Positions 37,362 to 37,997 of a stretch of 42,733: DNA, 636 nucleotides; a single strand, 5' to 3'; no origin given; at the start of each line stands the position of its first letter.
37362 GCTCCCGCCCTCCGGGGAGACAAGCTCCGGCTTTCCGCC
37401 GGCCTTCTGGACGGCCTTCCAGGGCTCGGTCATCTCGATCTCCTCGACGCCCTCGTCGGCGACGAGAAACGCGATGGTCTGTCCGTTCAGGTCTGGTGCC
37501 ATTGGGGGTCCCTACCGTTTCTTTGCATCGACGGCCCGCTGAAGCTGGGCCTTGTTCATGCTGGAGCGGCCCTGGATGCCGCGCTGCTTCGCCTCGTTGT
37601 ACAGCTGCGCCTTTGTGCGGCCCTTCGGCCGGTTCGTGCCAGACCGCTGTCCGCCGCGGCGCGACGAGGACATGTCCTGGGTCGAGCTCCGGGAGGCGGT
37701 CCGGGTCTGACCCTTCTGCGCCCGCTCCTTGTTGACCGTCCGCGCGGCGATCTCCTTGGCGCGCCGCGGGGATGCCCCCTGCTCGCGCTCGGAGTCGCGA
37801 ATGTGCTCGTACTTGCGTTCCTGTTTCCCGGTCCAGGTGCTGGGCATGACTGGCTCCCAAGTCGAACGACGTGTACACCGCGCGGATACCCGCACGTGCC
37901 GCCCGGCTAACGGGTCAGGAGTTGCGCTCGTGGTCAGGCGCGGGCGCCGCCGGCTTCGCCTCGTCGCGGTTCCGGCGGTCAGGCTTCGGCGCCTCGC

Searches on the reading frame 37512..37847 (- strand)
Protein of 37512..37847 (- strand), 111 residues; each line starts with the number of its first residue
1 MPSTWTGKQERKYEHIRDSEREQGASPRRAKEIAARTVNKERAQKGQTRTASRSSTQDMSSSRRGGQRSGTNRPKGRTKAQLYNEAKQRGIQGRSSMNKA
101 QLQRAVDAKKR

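Call 15: search_protein_families(library=pfam, max_evalue=0.01, proteins=[window:37512-37847:-])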
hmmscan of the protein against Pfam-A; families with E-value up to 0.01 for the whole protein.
window:37512-37847:- (111 aa): 0 families

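Call 16: find_related_loci(query=window:37512-37847:-, collection=genome_contigs, flank=6000)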
Query window:37512-37847:- (111 aa) in genome_contigs; peptide patterns used: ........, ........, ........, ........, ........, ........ (x = any residue, [..] = any of these).
599 stretches matched a pattern (row limit reached: there are more); 482 encode a relative of the query (tblastn E <= 1e-3); the best 80 are kept; 80 distinct loci.
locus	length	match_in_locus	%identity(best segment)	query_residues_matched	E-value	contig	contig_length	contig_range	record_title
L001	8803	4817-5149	92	1-111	8e-64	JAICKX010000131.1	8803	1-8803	MAG: Thermoleophilia bacterium isolate GZL_HY_2_bin.89 k141_1294622_length_8803_cov_15.4596, whole genome shotgun sequen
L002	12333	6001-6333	88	1-111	8e-61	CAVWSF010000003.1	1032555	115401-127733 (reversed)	MAG: uncultured Actinomycetes bacterium isolate MFD04944.bin.1.18 genome assembly, contig: contig_26826, whole genome sh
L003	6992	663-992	86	1-110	3e-59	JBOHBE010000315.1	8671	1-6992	MAG: Gaiellales bacterium isolate TC-S_metawrap_bin.201 k127_3437999, whole genome shotgun sequence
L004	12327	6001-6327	87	1-109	5e-58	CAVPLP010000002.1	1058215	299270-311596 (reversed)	MAG: uncultured Actinomycetes bacterium isolate MFD00392.bin.1.415 genome assembly, contig: contig_1067, whole genome sh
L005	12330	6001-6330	88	1-110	5e-58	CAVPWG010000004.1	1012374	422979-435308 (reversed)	MAG: uncultured Actinomycetes bacterium isolate MFD00392.bin.1.69 genome assembly, contig: contig_217, whole genome shot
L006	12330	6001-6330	85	1-110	2e-57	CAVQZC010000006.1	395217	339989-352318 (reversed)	MAG: uncultured Actinomycetes bacterium isolate MFD06714.bin.2.153 genome assembly, contig: contig_17946, whole genome s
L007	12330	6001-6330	84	1-110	5e-56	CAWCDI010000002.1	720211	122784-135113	MAG: uncultured Actinomycetes bacterium isolate MFD09368.bin.2.2 genome assembly, contig: contig_1953, whole genome shot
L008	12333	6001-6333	78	1-111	2e-52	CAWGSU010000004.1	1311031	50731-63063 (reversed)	MAG: uncultured Actinomycetes bacterium isolate MFD05521.bin.1.59 genome assembly, contig: contig_52520, whole genome sh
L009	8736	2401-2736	79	1-111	5e-52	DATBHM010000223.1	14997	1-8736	MAG TPA_asm: Actinomycetota bacterium isolate SMAG_U3866 k141_1783286, whole genome shotgun sequence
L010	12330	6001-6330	78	1-110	5e-51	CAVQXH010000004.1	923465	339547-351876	MAG: uncultured Actinomycetes bacterium isolate MFD10113.bin.3.495 genome assembly, contig: contig_7730, whole genome sh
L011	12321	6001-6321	79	5-111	8e-51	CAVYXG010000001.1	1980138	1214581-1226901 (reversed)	MAG: uncultured Actinomycetes bacterium isolate MFD04944.bin.1.326 genome assembly, contig: contig_16601, whole genome s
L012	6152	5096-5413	79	5-110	5e-49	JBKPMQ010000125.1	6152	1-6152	MAG: Actinomycetota bacterium isolate GS_HAYS_MAG_00062 GS_HAYS_000001347288, whole genome shotgun sequence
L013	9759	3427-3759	76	1-110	1e-48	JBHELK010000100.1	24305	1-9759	MAG: Actinomycetota bacterium isolate S2_bin.11.orig S2_k141_3538316, whole genome shotgun sequence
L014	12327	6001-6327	74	1-109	2e-48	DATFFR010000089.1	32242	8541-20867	MAG TPA_asm: Actinomycetota bacterium isolate SMAG_U8641 k141_1159253, whole genome shotgun sequence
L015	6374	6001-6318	75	5-110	1e-46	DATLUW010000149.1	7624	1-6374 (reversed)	MAG TPA_asm: Actinomycetota bacterium isolate SMAG_U13176 k141_209092, whole genome shotgun sequence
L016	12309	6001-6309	79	8-110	1e-46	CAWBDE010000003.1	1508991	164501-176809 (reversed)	MAG: uncultured Actinomycetota bacterium isolate MFD09603.bin.1.250 genome assembly, contig: contig_3544, whole genome s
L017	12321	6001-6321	74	1-107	2e-46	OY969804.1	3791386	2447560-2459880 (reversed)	MAG: uncultured Actinomycetes bacterium isolate MFD00731.bin.c.4 genome assembly, chromosome: 1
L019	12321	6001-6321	73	1-107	5e-46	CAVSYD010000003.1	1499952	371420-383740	MAG: uncultured Actinomycetes bacterium isolate MFD05521.bin.2.135 genome assembly, contig: contig_43300, whole genome s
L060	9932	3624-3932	72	8-110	2e-42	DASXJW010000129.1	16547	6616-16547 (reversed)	MAG TPA_asm: Solirubrobacteraceae bacterium isolate SMAG_U5259 k141_4466904, whole genome shotgun sequence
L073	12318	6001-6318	69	1-106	1e-41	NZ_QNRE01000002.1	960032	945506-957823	Nocardia puris strain DSM 44599 Ga0244502_102, whole genome shotgun sequence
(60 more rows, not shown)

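Call 41: search_protein_families(library=ncbifam, max_evalue=0.01, proteins=[window:37512-37847:-])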
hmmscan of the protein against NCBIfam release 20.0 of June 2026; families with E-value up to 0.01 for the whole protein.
window:37512-37847:- (111 aa): 0 families

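Call 42: find_homologous_proteins(query=window:37512-37847:-, max_evalue=0.00001)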
Query window:37512-37847:- (111 aa): 8000 proteins with E <= 0.00001 among 8000 candidates; the best 120 are listed.
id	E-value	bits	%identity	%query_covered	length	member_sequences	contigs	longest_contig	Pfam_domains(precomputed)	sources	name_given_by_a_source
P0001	1.4e-59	217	100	100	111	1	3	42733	-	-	-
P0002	2.5e-55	203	95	100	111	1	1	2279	-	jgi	jgi:hypothetical protein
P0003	3.0e-55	203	94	100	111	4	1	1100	-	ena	-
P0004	3.3e-55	203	93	100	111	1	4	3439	-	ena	-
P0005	6.2e-55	202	92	100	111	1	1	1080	-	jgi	jgi:plasmid stabilization system protein ParE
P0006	6.3e-55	202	92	100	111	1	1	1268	-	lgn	-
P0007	9.6e-55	201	92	100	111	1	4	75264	-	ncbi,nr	ncbi:MAG TPA: hypothetical protein VFI18_02260 [Gaiellales bacterium]|nr:hypothetical protein [Gaiel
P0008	3.2e-54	199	92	100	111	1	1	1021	-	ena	-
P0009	3.6e-54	199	94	100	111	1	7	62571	-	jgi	jgi:hypothetical protein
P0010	3.9e-54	199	91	100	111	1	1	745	-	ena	-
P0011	6.2e-54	198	91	100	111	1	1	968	-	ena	-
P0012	1.2e-53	198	91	100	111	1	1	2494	-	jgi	jgi:plasmid stabilization system protein ParE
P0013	1.5e-53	197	93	100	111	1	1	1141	-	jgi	jgi:plasmid stabilization system protein ParE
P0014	2.4e-53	197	90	100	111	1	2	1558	-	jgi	jgi:plasmid stabilization system protein ParE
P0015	3.5e-53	196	91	100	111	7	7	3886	-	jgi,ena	jgi:hypothetical protein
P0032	3.3e-50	187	88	98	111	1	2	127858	-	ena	-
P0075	1.5e-48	181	87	99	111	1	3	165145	-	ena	-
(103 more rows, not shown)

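Call 43: find_encoding_contigs(protein=P0009, flank=10000, max_places=7)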
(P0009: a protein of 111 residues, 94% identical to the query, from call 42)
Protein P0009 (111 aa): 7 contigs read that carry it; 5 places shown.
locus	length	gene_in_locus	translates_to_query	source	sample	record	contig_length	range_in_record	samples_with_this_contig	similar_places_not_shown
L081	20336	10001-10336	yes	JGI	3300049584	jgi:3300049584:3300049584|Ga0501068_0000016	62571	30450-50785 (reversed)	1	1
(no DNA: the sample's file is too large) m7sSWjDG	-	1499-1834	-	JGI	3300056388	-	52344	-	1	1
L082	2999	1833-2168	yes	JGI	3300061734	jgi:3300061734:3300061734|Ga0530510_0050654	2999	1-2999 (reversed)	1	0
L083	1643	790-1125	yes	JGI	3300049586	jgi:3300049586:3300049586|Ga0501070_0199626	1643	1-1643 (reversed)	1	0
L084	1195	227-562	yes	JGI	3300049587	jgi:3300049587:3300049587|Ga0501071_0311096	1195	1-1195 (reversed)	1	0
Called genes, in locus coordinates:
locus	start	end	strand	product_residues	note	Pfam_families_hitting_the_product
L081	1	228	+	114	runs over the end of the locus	-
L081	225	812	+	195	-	PF04879:Molybdop_Fe4S4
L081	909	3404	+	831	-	PF00384:Molybdopterin, PF01568:Molydop_binding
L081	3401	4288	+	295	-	PF12838:Fer4_7, PF13237:Fer4_10 (weak), PF13247:Fer4_11, PF12838:Fer4_7, PF25160:LdpA_Fe-S-bd, PF00037:Fer4 (weak), PF12838:Fer4_7, PF13187:Fer4_9, +6 more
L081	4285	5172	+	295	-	PF14589:NrfD_2, PF03916:NrfD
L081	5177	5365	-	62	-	-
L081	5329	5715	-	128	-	-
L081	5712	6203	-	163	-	PF07098:DUF1360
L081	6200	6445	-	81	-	-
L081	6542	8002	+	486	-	PF00083:Sugar_tr, PF07690:MFS_1, PF12832:MFS_1_like, PF07690:MFS_1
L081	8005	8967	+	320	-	PF01545:Cation_efflux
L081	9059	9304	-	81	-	-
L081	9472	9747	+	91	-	-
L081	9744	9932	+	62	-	-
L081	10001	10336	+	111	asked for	-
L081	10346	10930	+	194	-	PF01965:DJ-1_PfpI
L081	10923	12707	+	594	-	PF02776:TPP_enzyme_N, PF01855:POR_N, PF00205:TPP_enzyme_M, PF02775:TPP_enzyme_C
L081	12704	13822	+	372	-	PF02746:MR_MLE_N, PF13378:MR_MLE_C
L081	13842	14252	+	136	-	-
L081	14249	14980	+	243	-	PF13618:Gluconate_2-dh3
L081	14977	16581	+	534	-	PF01266:DAO (faint), PF00732:GMC_oxred_N, PF05199:GMC_oxred_C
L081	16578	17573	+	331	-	PF00106:adh_short, PF08659:KR, PF13561:adh_short_C2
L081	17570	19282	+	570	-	PF19291:TREH_N, PF00723:Glyco_hydro_15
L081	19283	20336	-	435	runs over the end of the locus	PF00990:GGDEF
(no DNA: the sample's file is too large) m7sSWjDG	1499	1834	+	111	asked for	-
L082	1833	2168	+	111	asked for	-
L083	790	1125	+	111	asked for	-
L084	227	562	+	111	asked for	-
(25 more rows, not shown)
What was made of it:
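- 28655..37847 (-): Operon driven by P1. Gene order: 111-aa hydrophilic protein (37512-37847), DJ-1/PfpI (36918-37502), TPP enzyme resembling pyruvate oxidase (35141-36925), MR/MLE enolase-superfamily protein (34026-35144), 139-aa protein, gluconate-2-dehydrogenase subunit-3-like protein, GMC oxidoreductase, SDR (apparent frameshift near 30684), GH15/trehalase-like protein (28655-30370). The same nine genes are called in syntenic locus L081 (call 43).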

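Call 44: find_encoding_contigs(protein=P0007, flank=5000, max_places=4)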
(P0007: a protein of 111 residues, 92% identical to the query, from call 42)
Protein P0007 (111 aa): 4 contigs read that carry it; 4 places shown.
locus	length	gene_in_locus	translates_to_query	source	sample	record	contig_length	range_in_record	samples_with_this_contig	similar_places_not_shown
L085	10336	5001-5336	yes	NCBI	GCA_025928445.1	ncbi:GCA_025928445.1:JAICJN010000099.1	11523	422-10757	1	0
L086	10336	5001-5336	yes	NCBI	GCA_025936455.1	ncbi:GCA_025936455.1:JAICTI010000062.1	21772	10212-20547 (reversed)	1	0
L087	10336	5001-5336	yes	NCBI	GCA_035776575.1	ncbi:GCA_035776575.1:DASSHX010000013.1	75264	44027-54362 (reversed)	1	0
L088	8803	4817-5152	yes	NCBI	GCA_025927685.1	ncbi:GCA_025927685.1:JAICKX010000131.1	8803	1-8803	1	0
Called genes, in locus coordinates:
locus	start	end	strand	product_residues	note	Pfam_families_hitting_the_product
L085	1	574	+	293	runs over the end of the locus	PF12838:Fer4_7, PF13237:Fer4_10 (weak), PF13247:Fer4_11, PF25160:LdpA_Fe-S-bd, PF00037:Fer4 (weak), PF12837:Fer4_6 (weak), PF12838:Fer4_7, PF13187:Fer4_9, +5 more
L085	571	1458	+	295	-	PF14589:NrfD_2, PF03916:NrfD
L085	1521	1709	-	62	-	-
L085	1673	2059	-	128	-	-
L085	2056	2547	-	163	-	PF07098:DUF1360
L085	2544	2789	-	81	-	-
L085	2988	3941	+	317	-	PF01545:Cation_efflux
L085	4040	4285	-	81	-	-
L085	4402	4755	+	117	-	-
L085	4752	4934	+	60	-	-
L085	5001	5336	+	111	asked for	-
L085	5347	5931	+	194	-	PF01965:DJ-1_PfpI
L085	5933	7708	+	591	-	PF02776:TPP_enzyme_N, PF01855:POR_N, PF00205:TPP_enzyme_M, PF02775:TPP_enzyme_C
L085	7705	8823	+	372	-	PF02746:MR_MLE_N, PF13378:MR_MLE_C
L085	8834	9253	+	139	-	-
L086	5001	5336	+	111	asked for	-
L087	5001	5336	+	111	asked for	-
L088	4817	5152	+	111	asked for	-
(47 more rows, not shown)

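Call 45: find_encoding_contigs(protein=P0032, flank=5000, max_places=3)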
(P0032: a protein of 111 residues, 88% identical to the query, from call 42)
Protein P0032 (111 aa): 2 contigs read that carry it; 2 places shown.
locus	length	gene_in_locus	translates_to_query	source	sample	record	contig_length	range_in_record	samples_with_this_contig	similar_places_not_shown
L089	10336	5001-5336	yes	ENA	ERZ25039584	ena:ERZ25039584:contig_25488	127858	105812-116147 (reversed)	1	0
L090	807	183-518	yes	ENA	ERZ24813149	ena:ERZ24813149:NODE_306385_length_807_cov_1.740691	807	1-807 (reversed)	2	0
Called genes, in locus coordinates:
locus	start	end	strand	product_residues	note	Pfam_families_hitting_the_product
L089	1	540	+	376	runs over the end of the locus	PF01168:Ala_racemase_N, PF14031:D-ser_dehydrat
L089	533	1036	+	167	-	PF00903:Glyoxalase, PF13669:Glyoxalase_4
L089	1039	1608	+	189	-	PF01380:SIS (weak)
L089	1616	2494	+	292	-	PF01261:AP_endonuc_2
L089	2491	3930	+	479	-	PF00370:FGGY_N, PF02782:FGGY_C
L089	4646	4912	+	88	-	PF13581:HATPase_c_2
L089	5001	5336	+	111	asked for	-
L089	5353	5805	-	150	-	PF08327:AHSA1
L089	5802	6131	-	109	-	PF01022:HTH_5, PF12840:HTH_20, PF12802:MarR_2 (weak), PF09339:HTH_IclR (weak)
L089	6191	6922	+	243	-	PF05988:DUF899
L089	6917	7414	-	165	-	PF12724:Flavodoxin_5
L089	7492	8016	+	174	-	-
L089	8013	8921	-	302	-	PF00990:GGDEF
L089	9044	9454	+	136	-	-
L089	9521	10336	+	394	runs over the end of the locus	PF13360:PQQ_2 (weak)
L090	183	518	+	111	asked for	-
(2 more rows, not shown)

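Call 46: find_encoding_contigs(protein=P0075, flank=5000, max_places=3)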
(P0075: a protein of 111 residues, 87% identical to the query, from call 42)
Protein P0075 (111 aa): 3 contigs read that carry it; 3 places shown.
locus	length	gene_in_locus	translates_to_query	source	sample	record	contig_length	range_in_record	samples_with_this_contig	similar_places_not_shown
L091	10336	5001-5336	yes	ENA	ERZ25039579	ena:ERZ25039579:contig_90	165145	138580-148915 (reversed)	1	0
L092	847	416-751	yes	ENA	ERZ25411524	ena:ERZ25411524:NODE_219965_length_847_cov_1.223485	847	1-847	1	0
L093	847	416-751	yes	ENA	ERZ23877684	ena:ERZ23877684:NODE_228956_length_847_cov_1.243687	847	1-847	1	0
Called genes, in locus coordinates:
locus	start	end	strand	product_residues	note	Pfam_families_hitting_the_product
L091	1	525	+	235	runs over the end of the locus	PF00106:adh_short, PF08659:KR, PF13561:adh_short_C2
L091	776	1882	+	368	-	PF02056:Glyco_hydro_4, PF11975:Glyco_hydro_4C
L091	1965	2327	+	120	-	PF00903:Glyoxalase, PF18029:Glyoxalase_6 (weak)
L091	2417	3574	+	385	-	PF07690:MFS_1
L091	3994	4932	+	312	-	PF14417:MEDS, PF13581:HATPase_c_2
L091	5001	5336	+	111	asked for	-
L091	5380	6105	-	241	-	PF01590:GAF (faint), PF00990:GGDEF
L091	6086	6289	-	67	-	-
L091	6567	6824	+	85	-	-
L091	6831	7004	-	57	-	PF07729:FCD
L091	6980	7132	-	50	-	-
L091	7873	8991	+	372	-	-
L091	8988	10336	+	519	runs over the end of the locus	PF01571:GCV_T, PF08669:GCV_T_C (weak)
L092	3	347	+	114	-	?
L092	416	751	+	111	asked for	-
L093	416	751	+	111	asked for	-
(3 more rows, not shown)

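Call 49: search_protein_families(library=ncbifam, max_evalue=0.001, proteins=[L060:3976-4755:-, L016:6398-7177:-, L017:9037-9723:+, L073:4600-5421:+, L060:4954-5367:-, L016:7365-7790:-, L017:9791-10156:+, L017:8540-8872:+, L073:5473-5835:-, L091:3994-4932:+])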
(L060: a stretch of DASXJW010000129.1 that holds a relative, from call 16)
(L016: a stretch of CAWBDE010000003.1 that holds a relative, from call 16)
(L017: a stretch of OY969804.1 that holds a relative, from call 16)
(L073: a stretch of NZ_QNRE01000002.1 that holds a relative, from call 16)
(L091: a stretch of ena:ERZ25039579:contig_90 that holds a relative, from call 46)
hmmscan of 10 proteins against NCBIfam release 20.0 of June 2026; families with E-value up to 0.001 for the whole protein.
L060:3976-4755:- (259 aa): 64 families (the best 25 are shown)
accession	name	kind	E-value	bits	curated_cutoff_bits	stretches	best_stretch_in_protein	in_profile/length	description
TIGR02980.1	SigBFG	subfamily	2.3e-72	243.4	234.35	1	28-248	4-224/227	SigB/SigF/SigG family RNA polymerase sigma factor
NF005514.0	PRK07122.1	subfamily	6.2e-67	225.5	372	1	30-247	43-260/264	RNA polymerase sigma factor SigF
TIGR02941.1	Sigma_B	equivalog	1e-50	172.6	315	1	16-248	18-251/255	RNA polymerase sigma factor SigB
NF005644.0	PRK07408.1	subfamily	5.7e-44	150.7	261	1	11-248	11-251/258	RNA polymerase sigma factor SigF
TIGR02885.1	spore_sigF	equivalog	1.1e-43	149.7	321.45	1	24-248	8-229/231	RNA polymerase sporulation sigma factor SigF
NF004052.0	PRK05572.1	subfamily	8.2e-43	146.7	311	1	14-248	20-248/252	SigF/SigG family RNA polymerase sporulation sigma factor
NF006071.0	PRK08215.1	equivalog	1.6e-36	126.3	372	1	14-248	25-255/258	RNA polymerase sporulation sigma factor SigG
TIGR02850.1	spore_sigG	equivalog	2e-34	119.2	457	1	14-248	22-252/254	RNA polymerase sporulation sigma factor SigG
TIGR02937.1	sigma70-ECF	superfamily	1.2e-31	109.5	42.9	1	28-248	2-163/165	sigma-70 family RNA polymerase sigma factor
TIGR02479.1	FliA_WhiG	subfamily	2e-31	109.5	189.6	1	33-248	2-221/224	FliA/WhiG family RNA polymerase sigma factor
NF005413.0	PRK06986.1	subfamily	3.2e-26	92.6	201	1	30-249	16-235/241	RNA polymerase sigma factor FliA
TIGR02997.1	Sig70-cyanoRpoD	subfamily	4.4e-23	82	384.5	1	40-247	87-298/298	RNA polymerase sigma factor, RpoD/SigA family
NF041931.2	MzaA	equivalog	2.4e-22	79.6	800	1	39-221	487-672/726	MZA anti-phage system associated sigma-70 family RNA polymerase sigma factor MzaA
NF004935.0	PRK06288.1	equivalog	6.4e-22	78.5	343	1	11-249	17-261/270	RNA polymerase sigma factor WhiG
NF005920.0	PRK07921.1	subfamily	8.7e-21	74.3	464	1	39-248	102-316/328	RNA polymerase sigma factor SigB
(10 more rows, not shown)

L016:6398-7177:- (259 aa): 65 families (the best 25 are shown)
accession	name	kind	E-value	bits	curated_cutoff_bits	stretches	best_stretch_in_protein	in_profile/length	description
TIGR02980.1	SigBFG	subfamily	8.5e-73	244.8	234.35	1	29-248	5-224/227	SigB/SigF/SigG family RNA polymerase sigma factor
NF005514.0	PRK07122.1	subfamily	1.1e-65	221.4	372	1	30-247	43-260/264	RNA polymerase sigma factor SigF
TIGR02941.1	Sigma_B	equivalog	4.5e-51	173.8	315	1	28-248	30-251/255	RNA polymerase sigma factor SigB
TIGR02885.1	spore_sigF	equivalog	8.5e-44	150.1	321.45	1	21-248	5-229/231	RNA polymerase sporulation sigma factor SigF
NF004052.0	PRK05572.1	subfamily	2e-43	148.7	311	1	13-248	19-248/252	SigF/SigG family RNA polymerase sporulation sigma factor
NF005644.0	PRK07408.1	subfamily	1.4e-41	142.8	261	1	10-248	10-251/258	RNA polymerase sigma factor SigF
NF006071.0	PRK08215.1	equivalog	1.1e-36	126.8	372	1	11-248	22-255/258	RNA polymerase sporulation sigma factor SigG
TIGR02850.1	spore_sigG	equivalog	3.4e-34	118.4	457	1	14-248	22-252/254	RNA polymerase sporulation sigma factor SigG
TIGR02937.1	sigma70-ECF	superfamily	1.6e-33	115.6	42.9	1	29-248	3-163/165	sigma-70 family RNA polymerase sigma factor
TIGR02479.1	FliA_WhiG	subfamily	9.3e-31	107.3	189.6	1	33-248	2-221/224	FliA/WhiG family RNA polymerase sigma factor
NF005413.0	PRK06986.1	subfamily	9.2e-27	94.4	201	1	30-249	16-235/241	RNA polymerase sigma factor FliA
TIGR02997.1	Sig70-cyanoRpoD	subfamily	4.7e-24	85.2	384.5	1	40-247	87-298/298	RNA polymerase sigma factor, RpoD/SigA family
NF041931.2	MzaA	equivalog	5.4e-23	81.7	800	1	39-221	487-672/726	MZA anti-phage system associated sigma-70 family RNA polymerase sigma factor MzaA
NF005920.0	PRK07921.1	subfamily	8.5e-21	74.3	464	1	39-248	102-316/328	RNA polymerase sigma factor SigB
NF004935.0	PRK06288.1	equivalog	1.1e-20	74.4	343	1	8-248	14-260/270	RNA polymerase sigma factor WhiG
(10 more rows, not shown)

L017:9037-9723:+ (228 aa): 66 families (the best 25 are shown)
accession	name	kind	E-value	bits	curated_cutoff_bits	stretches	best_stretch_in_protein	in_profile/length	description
TIGR02980.1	SigBFG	subfamily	9.1e-60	202.2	234.35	1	1-222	8-226/227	SigB/SigF/SigG family RNA polymerase sigma factor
NF005514.0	PRK07122.1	subfamily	2.1e-56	191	372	1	1-222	45-263/264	RNA polymerase sigma factor SigF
TIGR02941.1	Sigma_B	equivalog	2.3e-37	128.9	315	1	2-220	35-251/255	RNA polymerase sigma factor SigB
TIGR02885.1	spore_sigF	equivalog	1.8e-35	122.9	321.45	1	1-222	16-231/231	RNA polymerase sporulation sigma factor SigF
NF004052.0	PRK05572.1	subfamily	5.1e-35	121.2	311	1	1-222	37-250/252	SigF/SigG family RNA polymerase sporulation sigma factor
NF005644.0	PRK07408.1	subfamily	1.5e-34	119.8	261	1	1-225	32-256/258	RNA polymerase sigma factor SigF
TIGR02937.1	sigma70-ECF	superfamily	1.1e-32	112.9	42.9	1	2-222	7-165/165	sigma-70 family RNA polymerase sigma factor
NF006071.0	PRK08215.1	equivalog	3.6e-29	102.1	372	1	1-221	42-256/258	RNA polymerase sporulation sigma factor SigG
TIGR02850.1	spore_sigG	equivalog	4.3e-26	91.9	457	1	1-219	39-251/254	RNA polymerase sporulation sigma factor SigG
TIGR02479.1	FliA_WhiG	subfamily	2.8e-25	89.4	189.6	1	20-222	23-223/224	FliA/WhiG family RNA polymerase sigma factor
TIGR02393.1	RpoD_Cterm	equivalog_domain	1.4e-23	83.7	354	1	1-195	5-195/238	RNA polymerase sigma factor RpoD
NF041931.2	MzaA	equivalog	1.4e-22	80.4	800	1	1-191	480-668/726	MZA anti-phage system associated sigma-70 family RNA polymerase sigma factor MzaA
TIGR02997.1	Sig70-cyanoRpoD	subfamily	1.4e-22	80.3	384.5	1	1-209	79-288/298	RNA polymerase sigma factor, RpoD/SigA family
NF006158.0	PRK08301.1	equivalog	5.5e-22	78.4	339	2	1-67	64-131/241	RNA polymerase sporulation sigma factor SigE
NF005920.0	PRK07921.1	subfamily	8.1e-22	77.7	464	1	2-205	96-301/328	RNA polymerase sigma factor SigB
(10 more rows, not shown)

L073:4600-5421:+ (273 aa): 62 families (the best 25 are shown)
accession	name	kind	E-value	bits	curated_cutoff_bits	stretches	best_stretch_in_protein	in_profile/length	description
NF005514.0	PRK07122.1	subfamily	7.3e-100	333.5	372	1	13-268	11-262/264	RNA polymerase sigma factor SigF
TIGR02980.1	SigBFG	subfamily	1.8e-81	273.2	234.35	1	41-269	2-226/227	SigB/SigF/SigG family RNA polymerase sigma factor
TIGR02941.1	Sigma_B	equivalog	4.4e-49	167.2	315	1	39-269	26-253/255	RNA polymerase sigma factor SigB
NF005644.0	PRK07408.1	subfamily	8.6e-43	146.8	261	1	38-267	23-251/258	RNA polymerase sigma factor SigF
TIGR02885.1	spore_sigF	equivalog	4.2e-42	144.5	321.45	1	42-268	11-230/231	RNA polymerase sporulation sigma factor SigF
NF004052.0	PRK05572.1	subfamily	5.6e-41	140.7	311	1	42-268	32-249/252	SigF/SigG family RNA polymerase sporulation sigma factor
NF006071.0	PRK08215.1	equivalog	1.1e-34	120.2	372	1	40-267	35-255/258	RNA polymerase sporulation sigma factor SigG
TIGR02937.1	sigma70-ECF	superfamily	1.4e-33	115.9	42.9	1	43-268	2-164/165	sigma-70 family RNA polymerase sigma factor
TIGR02850.1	spore_sigG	equivalog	3.6e-32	111.8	457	1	41-266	33-251/254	RNA polymerase sporulation sigma factor SigG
TIGR02479.1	FliA_WhiG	subfamily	9.8e-30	104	189.6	1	57-268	15-222/224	FliA/WhiG family RNA polymerase sigma factor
NF005413.0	PRK06986.1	subfamily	4.7e-25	88.8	201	1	44-268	15-235/241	RNA polymerase sigma factor FliA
TIGR02997.1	Sig70-cyanoRpoD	subfamily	8.9e-23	81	384.5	1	44-266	76-298/298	RNA polymerase sigma factor, RpoD/SigA family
NF004935.0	PRK06288.1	equivalog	1.4e-22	80.6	343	1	38-267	29-260/270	RNA polymerase sigma factor WhiG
TIGR02394.1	rpoS_proteo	equivalog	6.5e-22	78.3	378.7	1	44-267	48-272/285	RNA polymerase sigma factor RpoS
NF004560.0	PRK05901.1-1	equivalog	1.3e-20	74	711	1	47-267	283-504/516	RNA polymerase sigma factor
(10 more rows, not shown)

L060:4954-5367:- (137 aa): 0 families

L016:7365-7790:- (141 aa): 0 families

L017:9791-10156:+ (121 aa): 3 families
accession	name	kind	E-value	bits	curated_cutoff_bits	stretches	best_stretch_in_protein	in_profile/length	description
TIGR00377.1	ant_ant_sig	superfamily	1.9e-13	50.2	53.45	1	6-108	5-105/108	anti-sigma factor antagonist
TIGR02886.1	spore_II_AA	equivalog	1e-11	44.7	114.75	1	11-113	6-106/106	anti-sigma F factor antagonist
NF045506.1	antisigant_RssC_Pseudo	equivalog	2e-05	24.4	250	1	1-64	1-66/159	anti-sigma factor antagonist RssC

L017:8540-8872:+ (110 aa): 0 families

L073:5473-5835:- (120 aa): 2 families
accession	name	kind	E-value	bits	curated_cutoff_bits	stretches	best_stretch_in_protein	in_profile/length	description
NF041247.1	UsfY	equivalog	4.4e-21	75.5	100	1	34-112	4-82/95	protein UsfY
NF049907.1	IncMemIncM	equivalog_domain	0.00033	19.5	1000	1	24-101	8-87/562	inclusion membrane protein IncM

L091:3994-4932:+ (312 aa): 1 family
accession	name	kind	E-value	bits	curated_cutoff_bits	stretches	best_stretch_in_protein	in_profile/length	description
NF041045.1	RsbA_anti_sig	subfamily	1.3e-97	326.8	210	1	3-304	1-302/303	anti-sigma factor RsbA family regulatory protein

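Call 62: search_protein_families(library=pfam, max_evalue=10, proteins=[window:37512-37847:-])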
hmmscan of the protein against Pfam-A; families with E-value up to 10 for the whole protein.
window:37512-37847:- (111 aa): 1 family
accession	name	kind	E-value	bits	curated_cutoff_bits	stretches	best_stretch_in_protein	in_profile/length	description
PF07498.18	Rho_N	-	0.014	15.8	24.9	1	80-102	8-30/43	Rho termination factor, N-terminal domain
